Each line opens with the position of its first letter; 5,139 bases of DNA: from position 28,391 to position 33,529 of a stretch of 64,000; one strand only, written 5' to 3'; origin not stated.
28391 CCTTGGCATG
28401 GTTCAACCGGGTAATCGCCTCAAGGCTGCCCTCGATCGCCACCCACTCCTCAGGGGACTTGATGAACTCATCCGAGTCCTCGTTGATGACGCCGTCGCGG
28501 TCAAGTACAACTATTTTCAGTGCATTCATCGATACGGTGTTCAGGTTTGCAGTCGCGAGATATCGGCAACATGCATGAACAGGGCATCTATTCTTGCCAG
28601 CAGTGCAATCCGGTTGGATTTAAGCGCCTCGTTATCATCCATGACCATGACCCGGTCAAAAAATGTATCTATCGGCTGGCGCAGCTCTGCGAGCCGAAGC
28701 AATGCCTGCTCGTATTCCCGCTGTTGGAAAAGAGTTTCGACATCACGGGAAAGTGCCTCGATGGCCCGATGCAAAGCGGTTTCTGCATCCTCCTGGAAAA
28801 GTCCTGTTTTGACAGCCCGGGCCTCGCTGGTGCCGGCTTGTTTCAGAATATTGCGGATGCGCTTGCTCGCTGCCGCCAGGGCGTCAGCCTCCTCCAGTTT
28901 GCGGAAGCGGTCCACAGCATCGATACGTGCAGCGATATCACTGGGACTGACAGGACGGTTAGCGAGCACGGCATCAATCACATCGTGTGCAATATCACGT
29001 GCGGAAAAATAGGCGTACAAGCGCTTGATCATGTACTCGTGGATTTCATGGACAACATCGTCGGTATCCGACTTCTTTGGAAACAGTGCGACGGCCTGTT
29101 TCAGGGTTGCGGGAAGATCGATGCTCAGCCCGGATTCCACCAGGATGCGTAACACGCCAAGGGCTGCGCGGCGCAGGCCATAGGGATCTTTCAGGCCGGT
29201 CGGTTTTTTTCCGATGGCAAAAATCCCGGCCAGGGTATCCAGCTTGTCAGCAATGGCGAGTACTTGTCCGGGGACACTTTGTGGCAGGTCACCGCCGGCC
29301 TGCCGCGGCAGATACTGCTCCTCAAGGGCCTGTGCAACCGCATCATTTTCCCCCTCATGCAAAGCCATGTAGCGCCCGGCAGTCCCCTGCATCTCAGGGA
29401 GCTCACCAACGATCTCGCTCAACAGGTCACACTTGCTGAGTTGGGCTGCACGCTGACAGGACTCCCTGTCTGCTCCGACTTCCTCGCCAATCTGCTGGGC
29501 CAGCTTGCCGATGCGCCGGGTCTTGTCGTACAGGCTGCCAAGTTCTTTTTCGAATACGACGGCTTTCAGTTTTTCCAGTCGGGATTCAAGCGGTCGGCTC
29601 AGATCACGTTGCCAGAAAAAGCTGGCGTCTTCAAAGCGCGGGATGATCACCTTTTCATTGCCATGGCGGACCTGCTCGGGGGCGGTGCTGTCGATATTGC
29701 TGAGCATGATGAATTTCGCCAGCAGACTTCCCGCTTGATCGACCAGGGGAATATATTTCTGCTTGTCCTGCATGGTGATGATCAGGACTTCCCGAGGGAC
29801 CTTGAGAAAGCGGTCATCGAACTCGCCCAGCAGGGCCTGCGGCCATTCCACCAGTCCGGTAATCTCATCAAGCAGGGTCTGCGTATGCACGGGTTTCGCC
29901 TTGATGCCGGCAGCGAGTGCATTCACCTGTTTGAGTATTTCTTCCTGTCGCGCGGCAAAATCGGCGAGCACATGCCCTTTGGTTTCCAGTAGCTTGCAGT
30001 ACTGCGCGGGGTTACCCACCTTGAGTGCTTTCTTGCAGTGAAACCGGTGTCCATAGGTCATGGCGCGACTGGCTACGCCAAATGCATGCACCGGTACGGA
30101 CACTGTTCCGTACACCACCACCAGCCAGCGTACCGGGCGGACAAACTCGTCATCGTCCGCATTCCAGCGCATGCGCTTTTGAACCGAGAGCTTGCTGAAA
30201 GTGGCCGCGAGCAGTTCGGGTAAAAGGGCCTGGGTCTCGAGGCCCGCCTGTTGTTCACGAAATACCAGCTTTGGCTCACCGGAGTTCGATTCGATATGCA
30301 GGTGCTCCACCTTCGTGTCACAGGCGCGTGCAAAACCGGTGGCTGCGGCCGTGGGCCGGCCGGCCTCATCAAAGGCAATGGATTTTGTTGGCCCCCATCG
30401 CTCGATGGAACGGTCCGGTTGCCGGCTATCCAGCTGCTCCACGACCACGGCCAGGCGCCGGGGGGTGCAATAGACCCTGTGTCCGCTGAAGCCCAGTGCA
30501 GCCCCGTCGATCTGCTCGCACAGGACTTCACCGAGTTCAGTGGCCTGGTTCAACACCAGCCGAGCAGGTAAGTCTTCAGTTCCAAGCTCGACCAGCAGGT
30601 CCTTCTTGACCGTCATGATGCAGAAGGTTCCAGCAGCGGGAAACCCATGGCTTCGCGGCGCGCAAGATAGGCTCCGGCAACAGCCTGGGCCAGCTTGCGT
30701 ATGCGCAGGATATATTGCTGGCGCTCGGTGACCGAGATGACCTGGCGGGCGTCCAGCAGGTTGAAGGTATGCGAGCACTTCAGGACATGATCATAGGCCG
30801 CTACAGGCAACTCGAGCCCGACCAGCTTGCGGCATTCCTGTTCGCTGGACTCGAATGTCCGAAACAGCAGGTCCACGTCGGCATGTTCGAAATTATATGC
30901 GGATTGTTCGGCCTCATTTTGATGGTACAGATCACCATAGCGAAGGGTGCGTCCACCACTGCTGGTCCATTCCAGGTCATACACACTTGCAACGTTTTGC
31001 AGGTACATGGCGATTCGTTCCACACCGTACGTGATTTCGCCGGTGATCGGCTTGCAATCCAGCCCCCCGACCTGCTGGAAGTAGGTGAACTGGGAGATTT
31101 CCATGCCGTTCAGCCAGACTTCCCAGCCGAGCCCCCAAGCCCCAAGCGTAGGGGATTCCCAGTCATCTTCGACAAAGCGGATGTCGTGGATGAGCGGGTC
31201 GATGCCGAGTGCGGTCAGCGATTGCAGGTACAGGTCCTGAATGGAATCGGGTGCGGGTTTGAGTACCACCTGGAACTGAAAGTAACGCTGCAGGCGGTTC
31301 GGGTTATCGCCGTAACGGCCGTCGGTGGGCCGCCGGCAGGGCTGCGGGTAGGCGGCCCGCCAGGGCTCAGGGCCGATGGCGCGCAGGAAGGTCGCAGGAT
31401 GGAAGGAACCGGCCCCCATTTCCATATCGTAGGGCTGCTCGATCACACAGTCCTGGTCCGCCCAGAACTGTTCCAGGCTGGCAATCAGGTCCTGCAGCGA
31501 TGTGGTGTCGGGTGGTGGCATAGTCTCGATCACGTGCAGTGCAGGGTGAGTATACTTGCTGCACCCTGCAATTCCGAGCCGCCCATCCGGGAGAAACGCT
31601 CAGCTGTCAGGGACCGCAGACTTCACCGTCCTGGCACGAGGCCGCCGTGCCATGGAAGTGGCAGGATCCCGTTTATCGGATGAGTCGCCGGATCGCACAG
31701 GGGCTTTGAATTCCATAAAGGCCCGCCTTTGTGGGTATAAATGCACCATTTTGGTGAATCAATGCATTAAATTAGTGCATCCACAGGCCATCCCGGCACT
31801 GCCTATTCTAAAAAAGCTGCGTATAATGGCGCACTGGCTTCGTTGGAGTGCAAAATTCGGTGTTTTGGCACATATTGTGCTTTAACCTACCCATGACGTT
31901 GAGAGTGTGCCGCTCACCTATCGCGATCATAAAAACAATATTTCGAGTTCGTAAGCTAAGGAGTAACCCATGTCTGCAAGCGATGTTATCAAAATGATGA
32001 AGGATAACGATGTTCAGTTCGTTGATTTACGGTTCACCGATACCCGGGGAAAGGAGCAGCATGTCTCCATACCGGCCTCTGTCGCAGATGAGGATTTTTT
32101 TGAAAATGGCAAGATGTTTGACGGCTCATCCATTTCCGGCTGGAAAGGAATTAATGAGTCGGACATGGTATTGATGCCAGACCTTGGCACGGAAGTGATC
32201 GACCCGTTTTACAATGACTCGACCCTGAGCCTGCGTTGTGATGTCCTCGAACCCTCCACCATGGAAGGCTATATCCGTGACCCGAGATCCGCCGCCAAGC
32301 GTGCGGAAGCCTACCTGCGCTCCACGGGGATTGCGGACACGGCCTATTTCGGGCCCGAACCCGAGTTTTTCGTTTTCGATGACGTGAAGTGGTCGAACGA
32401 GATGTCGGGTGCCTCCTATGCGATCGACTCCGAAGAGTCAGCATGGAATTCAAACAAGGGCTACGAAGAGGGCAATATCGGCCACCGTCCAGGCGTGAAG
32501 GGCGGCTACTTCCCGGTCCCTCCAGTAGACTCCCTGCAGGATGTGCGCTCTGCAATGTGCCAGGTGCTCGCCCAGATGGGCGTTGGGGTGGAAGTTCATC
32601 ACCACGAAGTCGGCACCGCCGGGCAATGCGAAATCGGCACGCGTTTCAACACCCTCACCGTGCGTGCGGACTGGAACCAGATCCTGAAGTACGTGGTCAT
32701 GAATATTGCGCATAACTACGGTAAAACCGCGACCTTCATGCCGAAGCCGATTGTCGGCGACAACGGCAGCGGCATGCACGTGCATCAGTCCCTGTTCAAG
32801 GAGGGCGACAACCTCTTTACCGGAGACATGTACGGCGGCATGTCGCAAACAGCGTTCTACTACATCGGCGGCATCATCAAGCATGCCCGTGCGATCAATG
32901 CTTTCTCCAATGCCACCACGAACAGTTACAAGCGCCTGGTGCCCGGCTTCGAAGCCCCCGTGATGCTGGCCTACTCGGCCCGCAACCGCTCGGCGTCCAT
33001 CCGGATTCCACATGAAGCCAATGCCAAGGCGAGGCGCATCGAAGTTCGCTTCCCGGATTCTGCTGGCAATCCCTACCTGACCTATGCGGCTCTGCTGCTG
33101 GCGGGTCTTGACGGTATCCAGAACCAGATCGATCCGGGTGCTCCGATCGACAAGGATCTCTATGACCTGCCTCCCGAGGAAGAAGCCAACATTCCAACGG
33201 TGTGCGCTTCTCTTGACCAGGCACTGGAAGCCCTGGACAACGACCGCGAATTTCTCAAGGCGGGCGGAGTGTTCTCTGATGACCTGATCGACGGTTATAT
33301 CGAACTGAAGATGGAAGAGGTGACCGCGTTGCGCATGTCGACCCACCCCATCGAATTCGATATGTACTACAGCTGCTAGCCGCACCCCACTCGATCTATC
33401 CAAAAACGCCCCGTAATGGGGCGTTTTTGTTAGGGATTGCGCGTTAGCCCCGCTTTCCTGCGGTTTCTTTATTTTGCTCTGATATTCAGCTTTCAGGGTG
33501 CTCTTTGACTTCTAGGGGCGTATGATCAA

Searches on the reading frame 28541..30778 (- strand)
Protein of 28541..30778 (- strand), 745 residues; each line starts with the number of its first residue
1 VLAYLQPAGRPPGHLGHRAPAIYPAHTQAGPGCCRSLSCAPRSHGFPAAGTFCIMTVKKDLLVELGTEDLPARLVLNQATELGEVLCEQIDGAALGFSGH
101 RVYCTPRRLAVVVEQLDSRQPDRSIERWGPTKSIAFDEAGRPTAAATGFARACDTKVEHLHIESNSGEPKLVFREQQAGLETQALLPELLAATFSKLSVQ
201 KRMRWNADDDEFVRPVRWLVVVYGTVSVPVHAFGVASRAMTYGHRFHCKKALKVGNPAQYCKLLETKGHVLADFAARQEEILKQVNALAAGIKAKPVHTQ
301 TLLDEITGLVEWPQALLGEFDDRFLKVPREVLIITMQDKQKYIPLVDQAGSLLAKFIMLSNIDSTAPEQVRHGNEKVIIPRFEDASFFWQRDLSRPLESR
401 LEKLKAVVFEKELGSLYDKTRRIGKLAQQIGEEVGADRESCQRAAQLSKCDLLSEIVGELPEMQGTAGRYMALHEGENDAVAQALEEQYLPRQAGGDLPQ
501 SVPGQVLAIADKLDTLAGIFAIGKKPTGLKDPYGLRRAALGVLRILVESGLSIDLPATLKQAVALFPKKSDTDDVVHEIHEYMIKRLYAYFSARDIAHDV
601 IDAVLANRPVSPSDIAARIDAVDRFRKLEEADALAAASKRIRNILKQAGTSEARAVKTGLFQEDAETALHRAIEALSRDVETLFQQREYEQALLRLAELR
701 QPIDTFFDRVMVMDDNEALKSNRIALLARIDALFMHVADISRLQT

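Call 61: search_protein_families(library=pfam, proteins=[window:28541-30778:-], max_evalue=0.00001)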
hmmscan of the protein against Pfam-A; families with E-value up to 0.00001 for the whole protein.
window:28541-30778:- (745 aa): 2 families
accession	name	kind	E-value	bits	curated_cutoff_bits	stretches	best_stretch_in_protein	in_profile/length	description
PF02092.22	tRNA_synt_2f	-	2.8e-192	640.8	29.2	1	61-606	1-536/536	Glycyl-tRNA synthetase beta subunit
PF05746.21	DALR_1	-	2.8e-12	47.2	22.3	1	636-731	3-99/117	DALR anticodon binding domain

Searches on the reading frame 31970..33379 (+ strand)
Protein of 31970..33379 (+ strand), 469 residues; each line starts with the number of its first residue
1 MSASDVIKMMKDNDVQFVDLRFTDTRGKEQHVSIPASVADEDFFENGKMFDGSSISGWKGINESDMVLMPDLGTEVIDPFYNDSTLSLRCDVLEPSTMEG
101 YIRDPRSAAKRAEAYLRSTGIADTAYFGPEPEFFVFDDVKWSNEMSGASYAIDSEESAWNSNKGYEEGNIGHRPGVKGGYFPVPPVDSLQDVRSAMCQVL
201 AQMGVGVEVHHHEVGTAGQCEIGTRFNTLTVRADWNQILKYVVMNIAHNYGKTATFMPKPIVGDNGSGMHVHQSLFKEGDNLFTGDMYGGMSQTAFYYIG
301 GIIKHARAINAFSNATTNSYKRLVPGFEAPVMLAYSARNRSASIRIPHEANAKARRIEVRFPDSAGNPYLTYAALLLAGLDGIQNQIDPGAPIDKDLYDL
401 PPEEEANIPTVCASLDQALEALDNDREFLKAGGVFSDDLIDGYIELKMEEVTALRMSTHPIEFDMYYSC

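Call 61: search_protein_families(library=pfam, proteins=[window:31970-33379:+], max_evalue=0.00001)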
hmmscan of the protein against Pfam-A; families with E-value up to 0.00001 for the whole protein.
window:31970-33379:+ (469 aa): 2 families
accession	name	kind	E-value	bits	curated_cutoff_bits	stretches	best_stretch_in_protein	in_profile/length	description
PF00120.29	Gln-synt_C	-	1.2e-134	449.1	24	1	103-466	2-344/344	Glutamine synthetase, catalytic domain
PF03951.24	Gln-synt_N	-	6.2e-32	109.5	33.4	1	14-95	1-82/82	Glutamine synthetase, beta-Grasp domain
